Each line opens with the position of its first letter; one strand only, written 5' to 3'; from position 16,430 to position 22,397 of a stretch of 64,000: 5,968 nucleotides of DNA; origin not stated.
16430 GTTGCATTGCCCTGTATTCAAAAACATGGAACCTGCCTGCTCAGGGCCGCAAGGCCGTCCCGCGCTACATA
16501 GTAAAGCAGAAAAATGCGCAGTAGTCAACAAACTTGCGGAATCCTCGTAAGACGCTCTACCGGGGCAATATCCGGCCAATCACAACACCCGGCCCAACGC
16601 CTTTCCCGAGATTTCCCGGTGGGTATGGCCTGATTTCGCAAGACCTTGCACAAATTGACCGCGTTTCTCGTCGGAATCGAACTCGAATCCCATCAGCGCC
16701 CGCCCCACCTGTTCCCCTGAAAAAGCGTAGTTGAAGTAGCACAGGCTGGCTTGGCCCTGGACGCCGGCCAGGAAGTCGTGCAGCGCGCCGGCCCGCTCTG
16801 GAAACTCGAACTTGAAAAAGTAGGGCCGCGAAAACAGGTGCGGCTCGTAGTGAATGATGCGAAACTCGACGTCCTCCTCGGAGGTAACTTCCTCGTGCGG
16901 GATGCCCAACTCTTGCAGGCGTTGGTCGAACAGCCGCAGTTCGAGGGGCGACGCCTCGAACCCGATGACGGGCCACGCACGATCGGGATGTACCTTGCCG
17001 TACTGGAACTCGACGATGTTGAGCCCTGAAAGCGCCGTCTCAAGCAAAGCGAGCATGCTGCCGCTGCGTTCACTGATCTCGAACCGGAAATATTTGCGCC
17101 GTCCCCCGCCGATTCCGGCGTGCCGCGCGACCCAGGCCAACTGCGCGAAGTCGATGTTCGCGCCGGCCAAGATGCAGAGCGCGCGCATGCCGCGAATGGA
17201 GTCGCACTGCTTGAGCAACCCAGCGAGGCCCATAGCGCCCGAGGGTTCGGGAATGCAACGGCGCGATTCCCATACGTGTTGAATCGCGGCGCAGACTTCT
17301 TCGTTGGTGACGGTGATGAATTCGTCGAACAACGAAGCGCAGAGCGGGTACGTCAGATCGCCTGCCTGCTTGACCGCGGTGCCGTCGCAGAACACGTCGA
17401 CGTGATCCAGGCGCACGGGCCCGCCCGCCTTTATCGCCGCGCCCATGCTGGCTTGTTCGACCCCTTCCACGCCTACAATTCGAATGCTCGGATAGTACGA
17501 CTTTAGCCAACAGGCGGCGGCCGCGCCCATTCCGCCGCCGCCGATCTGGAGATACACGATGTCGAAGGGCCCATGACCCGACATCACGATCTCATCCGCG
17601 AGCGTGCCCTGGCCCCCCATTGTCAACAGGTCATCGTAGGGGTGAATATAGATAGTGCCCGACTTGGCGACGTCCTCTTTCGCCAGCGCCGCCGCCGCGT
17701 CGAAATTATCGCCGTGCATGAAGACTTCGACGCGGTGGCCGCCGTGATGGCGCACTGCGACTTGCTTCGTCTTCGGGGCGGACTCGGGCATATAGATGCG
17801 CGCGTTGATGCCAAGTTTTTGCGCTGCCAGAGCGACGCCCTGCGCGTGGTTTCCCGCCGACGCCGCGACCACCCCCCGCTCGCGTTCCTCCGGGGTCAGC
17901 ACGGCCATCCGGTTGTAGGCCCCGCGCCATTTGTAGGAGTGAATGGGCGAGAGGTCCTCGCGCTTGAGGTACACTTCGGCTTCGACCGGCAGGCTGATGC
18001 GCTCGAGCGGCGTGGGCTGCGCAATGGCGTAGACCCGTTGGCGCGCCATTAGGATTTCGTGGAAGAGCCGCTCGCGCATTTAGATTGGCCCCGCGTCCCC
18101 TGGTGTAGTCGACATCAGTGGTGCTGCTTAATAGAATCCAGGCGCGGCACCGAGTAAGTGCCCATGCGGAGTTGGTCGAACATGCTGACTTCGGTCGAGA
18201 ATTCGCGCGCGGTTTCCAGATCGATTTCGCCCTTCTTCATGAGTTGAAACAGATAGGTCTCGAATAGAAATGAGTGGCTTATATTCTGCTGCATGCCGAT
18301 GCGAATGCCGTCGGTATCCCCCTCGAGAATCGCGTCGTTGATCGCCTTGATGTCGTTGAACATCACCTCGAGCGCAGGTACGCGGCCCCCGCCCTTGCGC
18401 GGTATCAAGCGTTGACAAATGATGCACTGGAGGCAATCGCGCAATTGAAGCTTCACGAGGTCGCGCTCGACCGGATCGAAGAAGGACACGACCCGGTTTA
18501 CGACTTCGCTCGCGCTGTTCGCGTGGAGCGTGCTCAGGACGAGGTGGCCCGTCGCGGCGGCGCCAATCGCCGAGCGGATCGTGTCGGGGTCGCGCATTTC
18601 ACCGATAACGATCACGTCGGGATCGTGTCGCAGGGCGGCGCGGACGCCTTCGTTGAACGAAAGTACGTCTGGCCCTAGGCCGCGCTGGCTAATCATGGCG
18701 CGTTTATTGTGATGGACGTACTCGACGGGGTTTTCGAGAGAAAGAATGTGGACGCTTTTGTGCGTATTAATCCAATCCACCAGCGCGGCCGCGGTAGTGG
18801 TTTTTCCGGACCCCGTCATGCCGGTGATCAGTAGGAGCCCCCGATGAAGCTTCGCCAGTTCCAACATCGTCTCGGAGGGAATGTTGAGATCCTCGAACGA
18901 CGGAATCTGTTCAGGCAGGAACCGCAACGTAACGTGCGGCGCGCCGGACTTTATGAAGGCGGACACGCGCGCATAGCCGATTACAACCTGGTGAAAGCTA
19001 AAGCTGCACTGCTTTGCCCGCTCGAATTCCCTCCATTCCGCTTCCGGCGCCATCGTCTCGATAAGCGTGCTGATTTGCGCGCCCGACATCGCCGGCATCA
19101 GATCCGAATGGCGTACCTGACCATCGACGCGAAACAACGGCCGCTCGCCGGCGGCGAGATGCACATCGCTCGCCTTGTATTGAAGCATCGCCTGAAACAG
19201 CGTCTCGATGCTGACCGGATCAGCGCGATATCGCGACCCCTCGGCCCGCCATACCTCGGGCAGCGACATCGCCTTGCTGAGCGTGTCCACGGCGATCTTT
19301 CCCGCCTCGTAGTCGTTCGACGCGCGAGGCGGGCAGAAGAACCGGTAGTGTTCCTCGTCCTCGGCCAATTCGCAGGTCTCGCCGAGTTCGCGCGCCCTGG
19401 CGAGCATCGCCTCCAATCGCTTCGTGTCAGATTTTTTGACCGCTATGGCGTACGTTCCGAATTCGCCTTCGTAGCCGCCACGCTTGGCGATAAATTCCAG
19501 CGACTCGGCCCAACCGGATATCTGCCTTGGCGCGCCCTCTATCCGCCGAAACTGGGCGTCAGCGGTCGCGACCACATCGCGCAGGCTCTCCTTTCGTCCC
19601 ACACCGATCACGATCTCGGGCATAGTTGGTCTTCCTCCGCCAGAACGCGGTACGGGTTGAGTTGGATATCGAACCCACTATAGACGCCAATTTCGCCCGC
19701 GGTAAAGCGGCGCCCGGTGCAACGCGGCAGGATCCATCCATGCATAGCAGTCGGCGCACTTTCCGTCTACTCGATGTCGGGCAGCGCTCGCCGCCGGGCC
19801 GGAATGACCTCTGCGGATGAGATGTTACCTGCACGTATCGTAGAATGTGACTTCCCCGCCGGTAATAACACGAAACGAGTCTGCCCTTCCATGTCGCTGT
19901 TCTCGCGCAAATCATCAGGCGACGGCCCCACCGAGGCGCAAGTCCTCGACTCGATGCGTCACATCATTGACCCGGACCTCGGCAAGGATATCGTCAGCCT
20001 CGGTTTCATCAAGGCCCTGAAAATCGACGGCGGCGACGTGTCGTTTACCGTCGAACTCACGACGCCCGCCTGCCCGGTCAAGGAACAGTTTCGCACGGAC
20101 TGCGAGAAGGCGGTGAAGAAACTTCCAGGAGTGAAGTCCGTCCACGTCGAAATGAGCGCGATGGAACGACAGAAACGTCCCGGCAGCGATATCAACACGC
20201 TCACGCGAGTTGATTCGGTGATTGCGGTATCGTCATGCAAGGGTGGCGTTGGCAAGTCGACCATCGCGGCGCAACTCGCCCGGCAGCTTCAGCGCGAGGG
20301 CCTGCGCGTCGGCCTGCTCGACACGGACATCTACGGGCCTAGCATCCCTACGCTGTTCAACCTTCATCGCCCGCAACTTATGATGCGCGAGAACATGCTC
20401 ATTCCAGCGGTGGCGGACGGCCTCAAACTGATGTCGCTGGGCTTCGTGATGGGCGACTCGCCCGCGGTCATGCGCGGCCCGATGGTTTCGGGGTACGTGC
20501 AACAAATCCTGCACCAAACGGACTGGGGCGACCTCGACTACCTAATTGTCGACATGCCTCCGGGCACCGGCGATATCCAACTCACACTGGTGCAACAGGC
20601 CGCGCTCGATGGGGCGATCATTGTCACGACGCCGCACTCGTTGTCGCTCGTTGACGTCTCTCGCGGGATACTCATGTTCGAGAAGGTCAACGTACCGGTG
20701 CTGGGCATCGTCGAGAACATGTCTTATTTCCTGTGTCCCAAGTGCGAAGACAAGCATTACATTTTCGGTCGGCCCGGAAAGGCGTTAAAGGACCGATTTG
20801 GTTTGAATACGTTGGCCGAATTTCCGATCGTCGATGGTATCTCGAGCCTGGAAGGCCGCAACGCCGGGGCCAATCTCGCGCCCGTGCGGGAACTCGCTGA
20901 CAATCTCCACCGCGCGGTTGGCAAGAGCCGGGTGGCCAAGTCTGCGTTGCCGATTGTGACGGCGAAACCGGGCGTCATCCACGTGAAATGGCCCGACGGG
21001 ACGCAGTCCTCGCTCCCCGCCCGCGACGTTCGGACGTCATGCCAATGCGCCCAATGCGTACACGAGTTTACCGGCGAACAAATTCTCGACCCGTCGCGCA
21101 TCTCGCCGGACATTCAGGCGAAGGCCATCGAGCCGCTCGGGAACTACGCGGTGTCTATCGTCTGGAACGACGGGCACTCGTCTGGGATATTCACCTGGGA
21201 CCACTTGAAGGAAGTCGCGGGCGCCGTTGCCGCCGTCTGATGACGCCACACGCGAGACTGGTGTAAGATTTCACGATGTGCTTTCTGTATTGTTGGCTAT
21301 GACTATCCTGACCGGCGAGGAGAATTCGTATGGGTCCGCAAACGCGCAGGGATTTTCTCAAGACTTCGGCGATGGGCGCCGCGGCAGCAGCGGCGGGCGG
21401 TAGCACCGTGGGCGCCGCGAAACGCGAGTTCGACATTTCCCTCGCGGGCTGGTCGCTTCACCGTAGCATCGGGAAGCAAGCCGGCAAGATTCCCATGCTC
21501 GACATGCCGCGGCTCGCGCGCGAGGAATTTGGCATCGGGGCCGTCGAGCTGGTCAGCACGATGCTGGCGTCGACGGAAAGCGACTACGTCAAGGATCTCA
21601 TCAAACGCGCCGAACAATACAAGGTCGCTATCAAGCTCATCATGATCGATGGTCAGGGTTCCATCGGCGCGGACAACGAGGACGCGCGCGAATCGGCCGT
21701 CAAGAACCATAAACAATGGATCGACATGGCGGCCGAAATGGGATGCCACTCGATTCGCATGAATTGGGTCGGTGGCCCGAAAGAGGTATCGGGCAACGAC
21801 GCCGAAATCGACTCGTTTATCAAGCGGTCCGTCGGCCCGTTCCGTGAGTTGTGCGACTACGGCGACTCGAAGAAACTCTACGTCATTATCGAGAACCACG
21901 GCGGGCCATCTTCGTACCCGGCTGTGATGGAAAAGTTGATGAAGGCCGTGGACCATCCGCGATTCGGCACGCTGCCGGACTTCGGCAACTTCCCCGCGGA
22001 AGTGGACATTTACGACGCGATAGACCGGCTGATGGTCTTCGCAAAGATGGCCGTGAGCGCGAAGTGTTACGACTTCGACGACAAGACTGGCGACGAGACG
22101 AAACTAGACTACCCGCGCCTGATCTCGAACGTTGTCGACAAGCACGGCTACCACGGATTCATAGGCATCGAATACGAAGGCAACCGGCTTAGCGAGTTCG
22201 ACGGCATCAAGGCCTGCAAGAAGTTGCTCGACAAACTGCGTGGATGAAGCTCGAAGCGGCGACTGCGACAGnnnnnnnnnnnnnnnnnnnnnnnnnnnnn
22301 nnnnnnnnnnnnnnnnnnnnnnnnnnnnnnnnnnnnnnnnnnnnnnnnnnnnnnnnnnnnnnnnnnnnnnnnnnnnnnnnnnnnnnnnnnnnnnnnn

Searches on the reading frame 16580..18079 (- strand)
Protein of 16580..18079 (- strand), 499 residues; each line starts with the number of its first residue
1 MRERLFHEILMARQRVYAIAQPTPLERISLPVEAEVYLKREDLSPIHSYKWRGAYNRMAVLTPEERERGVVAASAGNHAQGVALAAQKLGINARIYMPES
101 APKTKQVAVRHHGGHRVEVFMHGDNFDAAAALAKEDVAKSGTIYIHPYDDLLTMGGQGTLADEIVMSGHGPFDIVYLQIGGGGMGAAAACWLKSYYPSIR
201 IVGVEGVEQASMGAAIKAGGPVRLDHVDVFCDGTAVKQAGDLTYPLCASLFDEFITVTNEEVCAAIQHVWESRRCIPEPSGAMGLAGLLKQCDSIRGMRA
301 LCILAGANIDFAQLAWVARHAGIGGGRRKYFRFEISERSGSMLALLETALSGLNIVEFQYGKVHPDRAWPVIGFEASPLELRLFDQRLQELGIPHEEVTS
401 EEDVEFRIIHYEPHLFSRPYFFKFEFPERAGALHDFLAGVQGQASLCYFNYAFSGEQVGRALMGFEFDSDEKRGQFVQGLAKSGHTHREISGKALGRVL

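Call 65: search_protein_families(library=pfam, proteins=[window:16580-18079:-], max_evalue=0.0001)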
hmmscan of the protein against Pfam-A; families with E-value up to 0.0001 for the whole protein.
window:16580-18079:- (499 aa): 2 families
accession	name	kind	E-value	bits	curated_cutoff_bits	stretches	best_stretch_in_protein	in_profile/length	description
PF00291.31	PALP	-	2.7e-65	221.1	35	1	21-306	6-295/295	Pyridoxal-phosphate dependent enzyme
PF00585.24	Thr_dehydrat_C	-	2.4e-21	75.8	27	2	421-491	12-82/91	C-terminal regulatory domain of Threonine dehydratase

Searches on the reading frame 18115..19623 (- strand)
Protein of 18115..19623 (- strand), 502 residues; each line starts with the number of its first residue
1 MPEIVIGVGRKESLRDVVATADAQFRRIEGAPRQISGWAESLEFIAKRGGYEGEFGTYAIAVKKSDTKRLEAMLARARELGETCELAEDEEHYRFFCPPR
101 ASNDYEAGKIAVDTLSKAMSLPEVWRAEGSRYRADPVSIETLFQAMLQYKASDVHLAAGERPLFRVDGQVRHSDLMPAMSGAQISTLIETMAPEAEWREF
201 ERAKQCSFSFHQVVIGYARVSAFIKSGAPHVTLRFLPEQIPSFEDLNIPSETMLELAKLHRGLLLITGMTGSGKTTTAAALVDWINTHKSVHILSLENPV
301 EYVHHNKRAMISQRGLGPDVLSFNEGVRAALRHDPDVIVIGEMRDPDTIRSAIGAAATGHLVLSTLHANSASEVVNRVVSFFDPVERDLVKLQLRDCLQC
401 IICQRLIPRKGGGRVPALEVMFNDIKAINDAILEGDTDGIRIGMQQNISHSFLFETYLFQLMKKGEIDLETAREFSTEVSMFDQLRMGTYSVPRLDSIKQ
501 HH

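Call 65: search_protein_families(library=pfam, proteins=[window:18115-19623:-], max_evalue=0.0001)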
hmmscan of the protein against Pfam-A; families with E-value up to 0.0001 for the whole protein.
window:18115-19623:- (502 aa): 2 families
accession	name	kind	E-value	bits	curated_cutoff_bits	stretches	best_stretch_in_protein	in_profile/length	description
PF00437.27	T2SSE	-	5.8e-46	157.2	24.9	1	139-408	12-279/370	Type II/IV secretion system protein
PF13401.12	AAA_22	-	5.9e-05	23.8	27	0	260-297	4-42/130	AAA domain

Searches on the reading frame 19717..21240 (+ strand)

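Call 59: search_protein_families(library=pfam, proteins=[window:19717-21240:+], max_evalue=0.001)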
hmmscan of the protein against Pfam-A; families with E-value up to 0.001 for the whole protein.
window:19717-21240:+ (507 aa): 7 families
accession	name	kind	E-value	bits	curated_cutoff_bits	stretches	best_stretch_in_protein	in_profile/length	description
PF10609.15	ParA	-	3.6e-84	282.5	27.1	1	165-378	2-218/246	NUBPL iron-transfer P-loop NTPase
PF06155.17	GBBH-like_N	-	1.5e-24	87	22.8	1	419-497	8-84/85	Gamma-butyrobetaine hydroxylase-like, N-terminal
PF01883.24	FeS_assembly_P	-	1.8e-24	86.2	23.5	1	73-144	1-73/73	Iron-sulfur cluster assembly protein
PF01656.29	CbiA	-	1.3e-09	38.5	25.4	1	169-211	1-43/125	CobQ/CobB/MinD/ParA nucleotide binding domain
PF13614.12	AAA_31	-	3.6e-09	37.2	27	1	168-205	3-40/177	AAA domain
PF09140.17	MipZ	-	1.7e-06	28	20.7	1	168-314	2-136/262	ATPase MipZ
PF02374.21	ArsA_ATPase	-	7.8e-06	25.7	24.3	0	173-204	7-38/305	Anion-transporting ATPase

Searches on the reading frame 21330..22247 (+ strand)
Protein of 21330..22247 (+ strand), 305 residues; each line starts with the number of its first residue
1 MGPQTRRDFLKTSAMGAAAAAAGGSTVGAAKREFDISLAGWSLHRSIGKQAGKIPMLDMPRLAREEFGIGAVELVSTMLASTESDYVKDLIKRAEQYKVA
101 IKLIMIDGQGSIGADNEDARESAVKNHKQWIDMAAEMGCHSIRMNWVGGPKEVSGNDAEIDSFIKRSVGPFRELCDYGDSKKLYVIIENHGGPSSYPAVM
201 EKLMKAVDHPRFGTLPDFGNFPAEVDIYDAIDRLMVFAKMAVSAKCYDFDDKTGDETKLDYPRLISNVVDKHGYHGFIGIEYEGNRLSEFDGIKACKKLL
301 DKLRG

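Call 65: search_protein_families(library=pfam, proteins=[window:21330-22247:+], max_evalue=0.0001)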
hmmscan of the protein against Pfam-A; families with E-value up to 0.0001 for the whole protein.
window:21330-22247:+ (305 aa): 2 families
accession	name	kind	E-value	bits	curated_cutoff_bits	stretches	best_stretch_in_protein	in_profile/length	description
PF01261.30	AP_endonuc_2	-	5e-20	72.7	31.1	1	66-288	6-234/249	Xylose isomerase-like TIM barrel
PF10518.14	TAT_signal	-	2.5e-06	27.6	22.7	1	5-23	3-21/21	TAT (twin-arginine translocation) pathway signal sequence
